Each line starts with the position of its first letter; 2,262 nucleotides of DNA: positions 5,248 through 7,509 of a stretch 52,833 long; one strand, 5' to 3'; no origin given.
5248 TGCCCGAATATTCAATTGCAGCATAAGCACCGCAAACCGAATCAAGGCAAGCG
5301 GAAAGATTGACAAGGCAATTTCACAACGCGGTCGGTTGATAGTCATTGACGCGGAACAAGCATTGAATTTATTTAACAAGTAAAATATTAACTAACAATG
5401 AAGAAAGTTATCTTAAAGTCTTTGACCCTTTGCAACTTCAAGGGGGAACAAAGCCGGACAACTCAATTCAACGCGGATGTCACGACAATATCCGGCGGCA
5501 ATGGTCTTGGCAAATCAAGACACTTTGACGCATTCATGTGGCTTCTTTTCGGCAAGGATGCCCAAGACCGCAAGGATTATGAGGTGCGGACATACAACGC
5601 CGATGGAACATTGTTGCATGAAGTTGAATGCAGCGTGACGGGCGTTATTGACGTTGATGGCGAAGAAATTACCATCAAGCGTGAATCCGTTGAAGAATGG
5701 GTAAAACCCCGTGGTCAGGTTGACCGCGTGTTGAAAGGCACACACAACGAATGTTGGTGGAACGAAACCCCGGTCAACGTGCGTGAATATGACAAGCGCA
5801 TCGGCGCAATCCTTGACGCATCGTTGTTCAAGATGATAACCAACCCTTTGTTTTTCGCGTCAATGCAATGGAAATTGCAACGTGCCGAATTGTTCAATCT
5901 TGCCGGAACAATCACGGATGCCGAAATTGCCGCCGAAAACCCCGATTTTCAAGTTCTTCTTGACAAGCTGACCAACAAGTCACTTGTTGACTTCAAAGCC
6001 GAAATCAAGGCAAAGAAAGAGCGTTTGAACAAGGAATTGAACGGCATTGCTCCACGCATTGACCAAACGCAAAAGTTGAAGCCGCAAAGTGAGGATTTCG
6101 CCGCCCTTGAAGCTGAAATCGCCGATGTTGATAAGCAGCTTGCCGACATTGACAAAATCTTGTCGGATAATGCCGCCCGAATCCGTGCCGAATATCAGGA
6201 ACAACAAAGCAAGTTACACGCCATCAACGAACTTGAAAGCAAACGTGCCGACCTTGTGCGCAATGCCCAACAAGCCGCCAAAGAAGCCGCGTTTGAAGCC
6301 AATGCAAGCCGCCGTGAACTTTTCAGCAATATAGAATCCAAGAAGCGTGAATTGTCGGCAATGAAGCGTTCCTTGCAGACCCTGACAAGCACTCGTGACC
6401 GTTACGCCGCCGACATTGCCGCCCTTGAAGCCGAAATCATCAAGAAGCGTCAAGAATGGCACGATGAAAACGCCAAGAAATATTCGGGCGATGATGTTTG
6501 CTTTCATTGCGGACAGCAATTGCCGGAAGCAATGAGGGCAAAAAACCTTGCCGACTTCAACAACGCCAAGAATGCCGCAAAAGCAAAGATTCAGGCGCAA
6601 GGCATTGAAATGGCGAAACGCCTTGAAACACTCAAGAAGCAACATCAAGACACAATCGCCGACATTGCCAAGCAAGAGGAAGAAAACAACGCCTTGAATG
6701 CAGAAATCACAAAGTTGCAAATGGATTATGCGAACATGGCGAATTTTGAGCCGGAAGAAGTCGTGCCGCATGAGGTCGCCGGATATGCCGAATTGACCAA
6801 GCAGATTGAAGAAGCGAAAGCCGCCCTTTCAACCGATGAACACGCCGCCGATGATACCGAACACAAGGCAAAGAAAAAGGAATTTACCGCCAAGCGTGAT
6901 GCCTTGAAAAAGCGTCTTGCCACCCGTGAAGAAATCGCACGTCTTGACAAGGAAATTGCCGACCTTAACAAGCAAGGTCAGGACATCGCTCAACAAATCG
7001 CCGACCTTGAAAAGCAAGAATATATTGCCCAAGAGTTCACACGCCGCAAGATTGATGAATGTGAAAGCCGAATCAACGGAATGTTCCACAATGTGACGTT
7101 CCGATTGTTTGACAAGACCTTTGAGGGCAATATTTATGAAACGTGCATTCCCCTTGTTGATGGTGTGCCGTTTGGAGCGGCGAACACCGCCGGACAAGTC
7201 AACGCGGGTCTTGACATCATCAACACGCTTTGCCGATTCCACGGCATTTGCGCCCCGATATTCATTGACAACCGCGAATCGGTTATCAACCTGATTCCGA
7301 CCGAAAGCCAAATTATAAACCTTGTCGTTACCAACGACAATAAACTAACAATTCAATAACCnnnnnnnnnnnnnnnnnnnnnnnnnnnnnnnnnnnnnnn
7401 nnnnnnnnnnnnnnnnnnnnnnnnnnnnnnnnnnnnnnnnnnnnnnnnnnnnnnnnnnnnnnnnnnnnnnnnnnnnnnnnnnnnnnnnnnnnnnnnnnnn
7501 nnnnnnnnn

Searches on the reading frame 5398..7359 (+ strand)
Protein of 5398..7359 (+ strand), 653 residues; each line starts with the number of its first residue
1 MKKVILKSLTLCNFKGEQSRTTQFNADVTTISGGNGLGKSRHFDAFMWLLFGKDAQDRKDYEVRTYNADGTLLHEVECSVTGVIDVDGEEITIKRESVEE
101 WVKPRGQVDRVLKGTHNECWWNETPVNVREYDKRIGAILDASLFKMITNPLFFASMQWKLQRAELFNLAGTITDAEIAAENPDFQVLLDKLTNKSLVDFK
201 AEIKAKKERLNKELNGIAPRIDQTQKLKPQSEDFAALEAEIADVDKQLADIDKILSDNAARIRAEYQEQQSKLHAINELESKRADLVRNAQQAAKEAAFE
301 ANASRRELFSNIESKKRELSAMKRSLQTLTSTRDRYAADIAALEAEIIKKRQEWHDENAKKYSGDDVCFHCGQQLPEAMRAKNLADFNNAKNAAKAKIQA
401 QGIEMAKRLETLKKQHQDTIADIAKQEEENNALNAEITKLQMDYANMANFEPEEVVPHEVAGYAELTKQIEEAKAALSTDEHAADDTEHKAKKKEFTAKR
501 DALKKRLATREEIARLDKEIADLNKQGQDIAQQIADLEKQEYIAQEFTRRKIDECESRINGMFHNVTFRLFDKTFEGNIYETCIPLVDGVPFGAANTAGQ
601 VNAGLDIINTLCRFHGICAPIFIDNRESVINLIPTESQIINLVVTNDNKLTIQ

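Call 7: search_protein_families(library=pfam, max_evalue=0.001, proteins=[window:5398-7359:+])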
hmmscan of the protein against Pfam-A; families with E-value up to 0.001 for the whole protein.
window:5398-7359:+ (653 aa): 6 families
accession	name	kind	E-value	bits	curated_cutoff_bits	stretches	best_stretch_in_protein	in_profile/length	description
PF02463.25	SMC_N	-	8e-06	25.9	40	1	6-95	2-94/220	RecF/RecN/SMC N terminal domain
PF04310.18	MukB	-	8.4e-06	26.1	23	1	6-50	6-50/226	MukB N-terminal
PF13175.12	AAA_15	-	1.1e-05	25.7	32.1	1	6-376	3-297/374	AAA ATPase domain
PF13555.12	AAA_29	-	0.00016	21.8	27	1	6-54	1-50/61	P-loop containing region of AAA domain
PF13476.12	AAA_23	-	0.00086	20.4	27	1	8-248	1-200/201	AAA domain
PF16515.11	HIP1_clath_bdg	-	0.001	19.9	28.8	0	263-346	15-95/99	Clathrin-binding domain of Huntingtin-interacting protein 1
